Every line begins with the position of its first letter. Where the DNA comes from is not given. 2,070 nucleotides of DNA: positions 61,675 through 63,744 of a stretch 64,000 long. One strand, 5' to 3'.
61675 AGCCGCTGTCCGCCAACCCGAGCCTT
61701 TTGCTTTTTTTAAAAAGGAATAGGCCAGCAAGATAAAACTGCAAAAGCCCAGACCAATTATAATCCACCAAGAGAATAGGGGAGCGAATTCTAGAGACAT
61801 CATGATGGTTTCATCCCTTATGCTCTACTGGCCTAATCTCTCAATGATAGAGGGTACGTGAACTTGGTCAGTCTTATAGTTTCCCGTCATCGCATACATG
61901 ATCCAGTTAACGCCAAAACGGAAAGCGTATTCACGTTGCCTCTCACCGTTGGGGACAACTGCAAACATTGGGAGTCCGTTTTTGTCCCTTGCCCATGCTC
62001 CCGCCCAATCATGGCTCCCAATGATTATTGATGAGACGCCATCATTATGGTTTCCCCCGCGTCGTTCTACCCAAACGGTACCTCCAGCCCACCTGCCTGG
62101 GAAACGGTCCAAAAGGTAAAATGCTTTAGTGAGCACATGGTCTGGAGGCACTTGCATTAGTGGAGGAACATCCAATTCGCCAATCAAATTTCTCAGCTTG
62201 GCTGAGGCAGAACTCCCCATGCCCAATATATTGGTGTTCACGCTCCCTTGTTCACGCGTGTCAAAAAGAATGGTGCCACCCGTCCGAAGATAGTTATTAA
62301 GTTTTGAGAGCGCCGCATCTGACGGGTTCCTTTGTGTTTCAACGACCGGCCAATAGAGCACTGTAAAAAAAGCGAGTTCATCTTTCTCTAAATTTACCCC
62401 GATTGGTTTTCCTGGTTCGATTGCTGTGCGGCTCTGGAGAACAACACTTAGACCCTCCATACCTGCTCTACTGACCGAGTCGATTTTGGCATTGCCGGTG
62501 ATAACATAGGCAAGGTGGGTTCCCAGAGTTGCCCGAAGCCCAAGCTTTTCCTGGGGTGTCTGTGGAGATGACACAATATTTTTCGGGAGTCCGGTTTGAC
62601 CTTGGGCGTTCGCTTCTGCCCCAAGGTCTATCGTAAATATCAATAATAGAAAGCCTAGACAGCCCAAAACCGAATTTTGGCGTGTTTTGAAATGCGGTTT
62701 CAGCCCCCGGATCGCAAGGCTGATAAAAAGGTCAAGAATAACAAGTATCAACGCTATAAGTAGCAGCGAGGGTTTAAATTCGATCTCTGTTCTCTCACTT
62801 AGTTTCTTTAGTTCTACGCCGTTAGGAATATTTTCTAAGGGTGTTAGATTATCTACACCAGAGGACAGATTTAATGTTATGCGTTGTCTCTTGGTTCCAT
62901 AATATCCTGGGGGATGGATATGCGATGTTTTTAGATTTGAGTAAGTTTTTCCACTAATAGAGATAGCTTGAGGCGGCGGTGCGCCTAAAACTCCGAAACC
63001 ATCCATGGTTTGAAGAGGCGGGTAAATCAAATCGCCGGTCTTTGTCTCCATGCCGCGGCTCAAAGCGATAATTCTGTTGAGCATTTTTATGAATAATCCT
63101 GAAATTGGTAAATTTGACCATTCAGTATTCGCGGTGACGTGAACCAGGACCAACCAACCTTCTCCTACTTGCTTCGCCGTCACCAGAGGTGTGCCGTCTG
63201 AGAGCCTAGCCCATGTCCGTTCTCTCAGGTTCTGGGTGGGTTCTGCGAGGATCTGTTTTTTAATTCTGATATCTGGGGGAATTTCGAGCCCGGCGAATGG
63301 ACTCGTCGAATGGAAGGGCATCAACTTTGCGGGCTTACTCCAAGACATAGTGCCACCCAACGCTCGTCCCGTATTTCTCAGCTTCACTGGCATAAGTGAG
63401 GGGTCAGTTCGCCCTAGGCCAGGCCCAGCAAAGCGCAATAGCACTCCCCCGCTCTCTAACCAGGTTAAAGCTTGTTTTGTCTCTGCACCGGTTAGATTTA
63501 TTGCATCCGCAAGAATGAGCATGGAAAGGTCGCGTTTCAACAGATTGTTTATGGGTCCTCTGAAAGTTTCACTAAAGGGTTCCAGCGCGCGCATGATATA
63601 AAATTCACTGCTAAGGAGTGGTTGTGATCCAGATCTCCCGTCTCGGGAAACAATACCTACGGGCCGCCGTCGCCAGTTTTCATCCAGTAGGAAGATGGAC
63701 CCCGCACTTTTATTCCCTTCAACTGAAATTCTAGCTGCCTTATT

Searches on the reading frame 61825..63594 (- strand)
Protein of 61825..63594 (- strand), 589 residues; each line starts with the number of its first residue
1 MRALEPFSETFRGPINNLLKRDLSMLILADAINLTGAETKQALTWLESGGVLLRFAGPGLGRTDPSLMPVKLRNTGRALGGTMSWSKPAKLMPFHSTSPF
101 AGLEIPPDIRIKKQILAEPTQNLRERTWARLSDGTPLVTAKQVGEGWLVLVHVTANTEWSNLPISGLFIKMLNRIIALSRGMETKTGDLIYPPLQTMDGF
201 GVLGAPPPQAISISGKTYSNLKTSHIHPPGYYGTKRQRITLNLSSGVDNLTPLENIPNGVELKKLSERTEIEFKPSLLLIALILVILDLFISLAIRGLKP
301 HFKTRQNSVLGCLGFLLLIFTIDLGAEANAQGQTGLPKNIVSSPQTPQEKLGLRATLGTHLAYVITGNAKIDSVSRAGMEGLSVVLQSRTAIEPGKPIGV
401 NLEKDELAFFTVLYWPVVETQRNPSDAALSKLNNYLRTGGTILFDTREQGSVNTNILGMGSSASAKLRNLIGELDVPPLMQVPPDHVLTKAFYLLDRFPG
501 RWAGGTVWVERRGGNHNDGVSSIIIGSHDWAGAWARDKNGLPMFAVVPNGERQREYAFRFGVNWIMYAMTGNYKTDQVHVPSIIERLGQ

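Call 8: search_protein_families(library=pfam, proteins=[window:61825-63594:-])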
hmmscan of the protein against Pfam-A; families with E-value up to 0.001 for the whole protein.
window:61825-63594:- (589 aa): 1 family
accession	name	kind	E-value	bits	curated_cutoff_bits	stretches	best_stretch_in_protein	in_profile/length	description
PF13709.12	DUF4159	-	6.2e-51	173.2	25.9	1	360-569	1-202/202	Domain of unknown function (DUF4159)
